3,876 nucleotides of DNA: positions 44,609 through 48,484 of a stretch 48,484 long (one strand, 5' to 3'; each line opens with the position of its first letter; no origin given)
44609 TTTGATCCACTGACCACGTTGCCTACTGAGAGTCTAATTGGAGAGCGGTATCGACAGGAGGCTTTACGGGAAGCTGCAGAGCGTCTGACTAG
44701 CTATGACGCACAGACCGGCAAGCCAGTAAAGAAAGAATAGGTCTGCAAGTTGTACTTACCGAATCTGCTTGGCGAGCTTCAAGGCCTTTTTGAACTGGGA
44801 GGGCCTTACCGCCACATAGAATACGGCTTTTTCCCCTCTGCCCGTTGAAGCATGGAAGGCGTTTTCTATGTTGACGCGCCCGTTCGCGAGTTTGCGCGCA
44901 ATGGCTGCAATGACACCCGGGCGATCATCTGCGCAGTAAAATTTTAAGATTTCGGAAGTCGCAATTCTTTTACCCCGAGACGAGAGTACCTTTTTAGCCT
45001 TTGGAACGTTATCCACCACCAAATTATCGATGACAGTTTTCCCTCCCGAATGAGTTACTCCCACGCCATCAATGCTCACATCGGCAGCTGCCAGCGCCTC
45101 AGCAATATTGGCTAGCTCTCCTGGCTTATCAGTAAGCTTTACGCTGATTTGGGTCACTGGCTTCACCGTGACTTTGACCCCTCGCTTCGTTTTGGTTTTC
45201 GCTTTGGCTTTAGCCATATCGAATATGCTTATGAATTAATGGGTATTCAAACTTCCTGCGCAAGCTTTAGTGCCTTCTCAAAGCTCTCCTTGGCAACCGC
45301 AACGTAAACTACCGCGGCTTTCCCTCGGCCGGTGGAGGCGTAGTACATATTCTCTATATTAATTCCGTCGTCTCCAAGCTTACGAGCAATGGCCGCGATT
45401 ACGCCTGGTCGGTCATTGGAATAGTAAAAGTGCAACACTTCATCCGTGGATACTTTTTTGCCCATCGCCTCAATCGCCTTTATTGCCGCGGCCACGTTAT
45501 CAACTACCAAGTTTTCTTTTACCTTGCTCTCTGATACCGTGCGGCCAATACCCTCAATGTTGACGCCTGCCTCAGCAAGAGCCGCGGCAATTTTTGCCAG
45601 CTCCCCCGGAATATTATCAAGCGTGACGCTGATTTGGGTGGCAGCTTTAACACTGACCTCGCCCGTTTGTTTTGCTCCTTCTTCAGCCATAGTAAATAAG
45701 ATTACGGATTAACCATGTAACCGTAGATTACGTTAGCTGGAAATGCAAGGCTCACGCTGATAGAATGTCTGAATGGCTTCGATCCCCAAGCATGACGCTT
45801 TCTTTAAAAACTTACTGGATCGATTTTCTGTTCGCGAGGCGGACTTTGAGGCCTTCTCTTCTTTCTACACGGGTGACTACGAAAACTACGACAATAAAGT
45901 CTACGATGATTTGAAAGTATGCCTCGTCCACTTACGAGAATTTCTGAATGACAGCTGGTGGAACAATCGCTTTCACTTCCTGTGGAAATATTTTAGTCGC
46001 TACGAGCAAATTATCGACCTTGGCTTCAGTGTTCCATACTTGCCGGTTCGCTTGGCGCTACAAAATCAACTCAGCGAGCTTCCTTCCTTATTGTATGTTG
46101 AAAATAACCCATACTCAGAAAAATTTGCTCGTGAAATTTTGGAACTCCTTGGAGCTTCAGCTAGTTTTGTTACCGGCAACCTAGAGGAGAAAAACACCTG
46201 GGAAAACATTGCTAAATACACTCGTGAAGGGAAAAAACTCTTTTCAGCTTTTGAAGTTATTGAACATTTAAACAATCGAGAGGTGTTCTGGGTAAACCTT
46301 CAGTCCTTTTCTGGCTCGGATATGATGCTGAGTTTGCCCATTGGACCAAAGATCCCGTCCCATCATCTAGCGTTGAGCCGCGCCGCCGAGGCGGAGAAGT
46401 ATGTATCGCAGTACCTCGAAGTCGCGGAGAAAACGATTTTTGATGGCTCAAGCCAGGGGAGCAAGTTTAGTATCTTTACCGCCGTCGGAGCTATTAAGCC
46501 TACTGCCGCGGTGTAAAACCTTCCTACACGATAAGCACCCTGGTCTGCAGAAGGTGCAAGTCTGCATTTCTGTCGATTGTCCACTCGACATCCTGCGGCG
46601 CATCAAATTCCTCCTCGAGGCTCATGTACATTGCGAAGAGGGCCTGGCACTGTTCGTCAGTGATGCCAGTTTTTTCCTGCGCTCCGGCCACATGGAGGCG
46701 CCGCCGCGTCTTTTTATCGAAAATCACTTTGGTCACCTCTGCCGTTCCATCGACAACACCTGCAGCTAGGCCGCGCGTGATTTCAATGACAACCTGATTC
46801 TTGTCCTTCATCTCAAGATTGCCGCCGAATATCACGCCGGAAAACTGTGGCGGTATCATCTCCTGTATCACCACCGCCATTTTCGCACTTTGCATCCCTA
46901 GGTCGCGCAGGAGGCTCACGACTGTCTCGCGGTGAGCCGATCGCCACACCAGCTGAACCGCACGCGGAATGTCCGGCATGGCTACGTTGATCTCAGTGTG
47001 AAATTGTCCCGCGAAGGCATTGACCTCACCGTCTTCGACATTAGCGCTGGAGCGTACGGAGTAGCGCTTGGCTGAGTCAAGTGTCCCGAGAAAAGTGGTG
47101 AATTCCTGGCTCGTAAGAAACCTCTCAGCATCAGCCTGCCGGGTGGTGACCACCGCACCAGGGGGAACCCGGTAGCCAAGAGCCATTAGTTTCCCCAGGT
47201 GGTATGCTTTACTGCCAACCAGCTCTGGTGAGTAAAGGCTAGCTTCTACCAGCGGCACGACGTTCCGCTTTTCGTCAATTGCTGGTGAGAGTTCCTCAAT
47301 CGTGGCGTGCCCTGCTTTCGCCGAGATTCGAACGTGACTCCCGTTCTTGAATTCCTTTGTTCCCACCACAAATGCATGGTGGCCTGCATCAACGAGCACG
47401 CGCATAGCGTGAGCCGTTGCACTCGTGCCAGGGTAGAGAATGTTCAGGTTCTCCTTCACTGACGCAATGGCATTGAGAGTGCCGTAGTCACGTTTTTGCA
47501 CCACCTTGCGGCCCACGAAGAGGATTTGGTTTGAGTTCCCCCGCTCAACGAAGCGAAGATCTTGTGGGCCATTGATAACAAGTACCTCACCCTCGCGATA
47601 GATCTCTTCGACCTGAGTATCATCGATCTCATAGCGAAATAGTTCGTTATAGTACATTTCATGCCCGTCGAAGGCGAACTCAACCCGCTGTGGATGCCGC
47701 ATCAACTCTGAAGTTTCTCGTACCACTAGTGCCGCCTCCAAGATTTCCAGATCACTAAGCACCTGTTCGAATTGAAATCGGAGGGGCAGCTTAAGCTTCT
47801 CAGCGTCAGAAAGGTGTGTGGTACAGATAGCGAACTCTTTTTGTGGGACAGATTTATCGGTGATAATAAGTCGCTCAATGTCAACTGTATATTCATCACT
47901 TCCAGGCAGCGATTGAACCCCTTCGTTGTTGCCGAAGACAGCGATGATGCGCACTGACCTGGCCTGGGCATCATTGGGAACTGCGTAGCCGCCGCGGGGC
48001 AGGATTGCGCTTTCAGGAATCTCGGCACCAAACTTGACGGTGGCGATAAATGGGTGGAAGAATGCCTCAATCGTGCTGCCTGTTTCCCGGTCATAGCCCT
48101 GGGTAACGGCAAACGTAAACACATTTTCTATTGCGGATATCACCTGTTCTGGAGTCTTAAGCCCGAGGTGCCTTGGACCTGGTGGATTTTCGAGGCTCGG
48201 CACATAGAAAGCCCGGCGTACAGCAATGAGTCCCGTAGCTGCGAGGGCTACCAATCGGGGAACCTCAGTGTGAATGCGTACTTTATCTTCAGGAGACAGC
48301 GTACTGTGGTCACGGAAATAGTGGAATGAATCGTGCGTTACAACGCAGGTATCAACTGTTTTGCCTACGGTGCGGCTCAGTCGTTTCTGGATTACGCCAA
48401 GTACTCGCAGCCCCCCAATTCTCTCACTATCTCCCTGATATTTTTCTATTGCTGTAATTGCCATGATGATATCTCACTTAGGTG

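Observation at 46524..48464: Dikinase-like protein with a phospho-His swivel between two PPDK_N ATP-grasp domains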

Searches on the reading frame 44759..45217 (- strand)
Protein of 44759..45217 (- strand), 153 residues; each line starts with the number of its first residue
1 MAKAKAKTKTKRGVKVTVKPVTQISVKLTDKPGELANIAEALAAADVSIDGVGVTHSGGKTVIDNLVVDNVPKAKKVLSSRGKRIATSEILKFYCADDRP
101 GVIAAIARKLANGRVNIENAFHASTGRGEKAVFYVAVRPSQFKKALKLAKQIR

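Call 59: search_protein_families(library=pfam, proteins=[window:44759-45217:-], max_evalue=0.001)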
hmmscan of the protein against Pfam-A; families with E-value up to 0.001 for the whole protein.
window:44759-45217:- (153 aa): 5 families
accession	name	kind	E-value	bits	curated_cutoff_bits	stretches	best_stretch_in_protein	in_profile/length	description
PF01842.31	ACT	-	4.9e-16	58.6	27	2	91-152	3-64/66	ACT domain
PF22629.2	ACT_AHAS_ss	-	3.8e-08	33.8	27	1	97-147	6-57/67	AHAS small subunit-like ACT domain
PF13291.12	ACT_4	-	3.4e-07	31.3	27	0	22-63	7-50/80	ACT domain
PF13840.12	ACT_7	-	2.3e-05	24.6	27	0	19-49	7-38/65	ACT domain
PF19571.5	ACT_8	-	0.00053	20.2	23.5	1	21-121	3-101/141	ACT domain pair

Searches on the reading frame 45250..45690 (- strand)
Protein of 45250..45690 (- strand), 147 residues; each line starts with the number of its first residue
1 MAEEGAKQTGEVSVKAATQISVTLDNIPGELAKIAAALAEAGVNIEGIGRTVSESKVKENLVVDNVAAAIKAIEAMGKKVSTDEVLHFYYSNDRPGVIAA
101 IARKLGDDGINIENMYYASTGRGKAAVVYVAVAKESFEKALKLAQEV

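Call 59: search_protein_families(library=pfam, proteins=[window:45250-45690:-], max_evalue=0.001)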
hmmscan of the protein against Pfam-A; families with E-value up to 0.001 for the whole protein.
window:45250-45690:- (147 aa): 7 families
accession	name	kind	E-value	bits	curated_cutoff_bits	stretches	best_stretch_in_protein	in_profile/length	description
PF01842.31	ACT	-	2.6e-16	59.5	27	2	92-143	8-60/66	ACT domain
PF22629.2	ACT_AHAS_ss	-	1.2e-12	48.2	27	1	92-142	6-57/67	AHAS small subunit-like ACT domain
PF22468.2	ACT_9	-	6.1e-08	32.8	27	0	26-72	10-56/61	ACT domain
PF13840.12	ACT_7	-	8.9e-08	32.3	27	0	23-45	14-38/65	ACT domain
PF13291.12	ACT_4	-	2.2e-07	31.9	27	0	91-126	13-48/80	ACT domain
PF19571.5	ACT_8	-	7.6e-06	26.2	23.5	1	18-129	4-113/141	ACT domain pair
PF13740.12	ACT_6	-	0.00013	22.3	23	0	20-64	5-49/76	ACT domain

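Call 66: search_protein_families(library=ncbifam, proteins=[window:45250-45690:-], max_evalue=0.001)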
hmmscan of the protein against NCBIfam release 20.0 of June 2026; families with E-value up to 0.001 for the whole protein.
window:45250-45690:- (147 aa): 13 families
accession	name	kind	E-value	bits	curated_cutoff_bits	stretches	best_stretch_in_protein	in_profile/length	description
TIGR01327.1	PGDH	equivalog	4.6e-10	38.9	454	1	62-142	429-509/525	phosphoglycerate dehydrogenase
NF006352.0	PRK08577.1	equivalog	9.5e-09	35.4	140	0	91-114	63-86/136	hypothetical protein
NF004976.0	PRK06349.1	subfamily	9.5e-08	31.5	205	0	13-85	345-416/430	homoserine dehydrogenase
NF005111.0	PRK06545.2-3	equivalog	9e-07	28.2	344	0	15-48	300-333/371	prephenate dehydrogenase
NF001220.0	PRK00194.1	equivalog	1.1e-06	28.8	74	0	92-115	11-34/90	ACT domain-containing protein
NF005109.0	PRK06545.2-1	equivalog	1.4e-06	27.7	397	0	15-50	290-325/361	prephenate dehydrogenase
TIGR00656.1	asp_kin_monofn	equivalog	1.9e-06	27.1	402.25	1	17-81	266-333/407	aspartate kinase, monofunctional class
NF005600.0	PRK07334.1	equivalog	7.4e-06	24.8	496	0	18-50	332-364/408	threonine ammonia-lyase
NF005112.0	PRK06545.2-4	subfamily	9.1e-06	25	294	0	13-49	283-319/356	prephenate dehydrogenase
NF005656.0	PRK07431.1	equivalog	1.6e-05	23.7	657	0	86-146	273-332/587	aspartate kinase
NF008759.0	PRK11790.1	equivalog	2.1e-05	23.4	404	0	79-141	336-394/410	phosphoglycerate dehydrogenase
NF005159.0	PRK06635.2-3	equivalog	0.00024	20.2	379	0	70-146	335-403/406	aspartate kinase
TIGR00119.1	acolac_sm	equivalog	0.00035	20.6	56.9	0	20-56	5-41/158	acetolactate synthase small subunit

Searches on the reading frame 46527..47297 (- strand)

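Call 6: search_protein_families(library=pfam, proteins=[window:46527-47297:-], max_evalue=10)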
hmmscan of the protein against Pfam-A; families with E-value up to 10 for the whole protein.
seq(257 aa): 3 families
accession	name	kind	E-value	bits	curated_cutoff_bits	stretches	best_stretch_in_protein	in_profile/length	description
PF01326.24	PPDK_N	-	6.1e-36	124.8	27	3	75-201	99-230/328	Pyruvate phosphate dikinase, AMP/ATP-binding domain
PF16816.10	DotD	-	0.063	13.9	27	1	97-145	63-110/121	DotD protein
PF11599.14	AviRa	-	0.19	11.6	25.7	1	57-143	112-206/232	RRNA methyltransferase AviRa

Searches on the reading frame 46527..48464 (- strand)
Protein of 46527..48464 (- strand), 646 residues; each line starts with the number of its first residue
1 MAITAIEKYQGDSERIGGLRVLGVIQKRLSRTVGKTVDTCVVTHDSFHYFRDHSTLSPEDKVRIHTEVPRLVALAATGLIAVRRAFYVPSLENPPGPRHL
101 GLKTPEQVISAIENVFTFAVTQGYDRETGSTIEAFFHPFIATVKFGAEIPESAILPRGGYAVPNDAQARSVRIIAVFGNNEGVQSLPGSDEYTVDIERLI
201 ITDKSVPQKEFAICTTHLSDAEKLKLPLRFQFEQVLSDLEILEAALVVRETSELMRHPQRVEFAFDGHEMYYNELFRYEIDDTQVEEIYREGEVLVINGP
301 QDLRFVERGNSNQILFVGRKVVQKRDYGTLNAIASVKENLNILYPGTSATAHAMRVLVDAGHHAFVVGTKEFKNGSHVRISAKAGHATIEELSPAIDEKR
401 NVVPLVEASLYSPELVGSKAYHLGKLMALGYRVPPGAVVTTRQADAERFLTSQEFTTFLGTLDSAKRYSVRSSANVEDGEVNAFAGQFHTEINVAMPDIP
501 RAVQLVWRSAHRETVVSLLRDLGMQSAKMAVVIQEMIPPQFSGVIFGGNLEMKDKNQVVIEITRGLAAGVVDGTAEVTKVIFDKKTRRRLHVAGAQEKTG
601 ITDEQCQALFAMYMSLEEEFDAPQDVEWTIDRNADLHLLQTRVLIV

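Call 4: search_protein_families(library=pfam, proteins=[window:46527-48464:-], max_evalue=1)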
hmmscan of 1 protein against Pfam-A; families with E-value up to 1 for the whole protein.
window:46527-48464:- (646 aa): 1 family
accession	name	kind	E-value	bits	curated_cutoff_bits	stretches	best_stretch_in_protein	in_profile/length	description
PF01326.24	PPDK_N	-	1.5e-42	146.5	27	4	464-590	99-230/328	Pyruvate phosphate dikinase, AMP/ATP-binding domain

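Call 5: search_protein_families(library=ncbifam, proteins=[window:46527-48464:-], max_evalue=1)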
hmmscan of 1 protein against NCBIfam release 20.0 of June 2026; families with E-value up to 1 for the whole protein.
window:46527-48464:- (646 aa): 16 families
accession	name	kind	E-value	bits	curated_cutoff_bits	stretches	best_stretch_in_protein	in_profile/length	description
NF004877.0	PRK06241.1-2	subfamily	2.8e-28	98.7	866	2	453-643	98-311/869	phosphoenolpyruvate synthase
NF004881.0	PRK06241.2-2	equivalog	5.8e-28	97.6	883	2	460-591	102-235/898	phosphoenolpyruvate synthase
NF004882.0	PRK06241.2-3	equivalog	2.4e-27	95.4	850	1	465-643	98-275/827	phosphoenolpyruvate synthase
NF005057.0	PRK06464.1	equivalog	8e-27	93.6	598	3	465-588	118-246/798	phosphoenolpyruvate synthase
NF041857.1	RIF_Ptrans_rph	equivalog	3e-26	92.1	999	2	455-643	98-309/864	rifamycin-inactivating phosphotransferase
NF004878.0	PRK06241.1-3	subfamily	4.3e-24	84.6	945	2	465-643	109-310/891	phosphoenolpyruvate synthase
NF004880.0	PRK06241.2-1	equivalog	2.6e-23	81.9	972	1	460-644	99-280/837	phosphoenolpyruvate synthase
NF004879.0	PRK06241.1-4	equivalog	3.3e-23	81.8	976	2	453-643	98-311/868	phosphoenolpyruvate synthase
NF052632.1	undecylprod_RedH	equivalog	5.5e-23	80.9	1350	2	465-643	92-292/880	undecylprodigiosin ligase RedH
NF052631.1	prodigiosin_PigC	equivalog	5.8e-23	80.7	1300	1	466-642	92-295/883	prodigiosin ligase PigC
TIGR01418.1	PEP_synth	equivalog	1.2e-22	80.1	739.75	2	465-588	112-240/784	pyruvate, water dikinase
NF000283.1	RPH_KJ151292.1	equivalog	3.8e-16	58.5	1700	1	466-644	112-313/865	rifamycin-inactivating phosphotransferase Rph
NF004883.0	PRK06241.2-4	equivalog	3.4e-14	52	1063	2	466-643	123-326/928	phosphoenolpyruvate synthase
NF004508.0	PRK05849.1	equivalog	5.6e-09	34.6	501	1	419-645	14-218/789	hypothetical protein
NF004531.0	PRK05878.1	equivalog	4.1e-06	25.7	456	1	398-453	8-61/534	pyruvate, phosphate dikinase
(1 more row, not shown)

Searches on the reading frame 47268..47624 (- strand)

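Call 6: search_protein_families(library=pfam, proteins=[window:47268-47624:-], max_evalue=10)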
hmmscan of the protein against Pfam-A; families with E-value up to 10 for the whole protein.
seq(119 aa): 1 family
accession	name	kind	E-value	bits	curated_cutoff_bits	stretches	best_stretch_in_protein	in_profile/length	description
PF23368.1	DUF7092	-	0.18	12.8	24.5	1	63-107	6-50/77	Domain of unknown function (DUF7092)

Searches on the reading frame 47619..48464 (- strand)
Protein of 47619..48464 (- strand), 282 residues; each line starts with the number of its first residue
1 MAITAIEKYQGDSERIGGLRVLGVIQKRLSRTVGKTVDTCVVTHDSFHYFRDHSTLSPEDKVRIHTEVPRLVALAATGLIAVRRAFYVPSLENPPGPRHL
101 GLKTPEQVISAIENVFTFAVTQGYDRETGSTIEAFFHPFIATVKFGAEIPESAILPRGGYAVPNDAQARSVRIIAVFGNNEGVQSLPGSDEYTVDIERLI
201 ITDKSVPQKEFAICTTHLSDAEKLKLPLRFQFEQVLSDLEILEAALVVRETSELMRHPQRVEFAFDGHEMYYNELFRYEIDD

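Call 6: search_protein_families(library=pfam, proteins=[window:47619-48464:-], max_evalue=10)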
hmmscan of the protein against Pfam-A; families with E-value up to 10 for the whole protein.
seq(282 aa): 1 family
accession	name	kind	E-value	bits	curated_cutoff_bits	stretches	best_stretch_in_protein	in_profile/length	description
PF01326.24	PPDK_N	-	8.5e-07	29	27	1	166-268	193-299/328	Pyruvate phosphate dikinase, AMP/ATP-binding domain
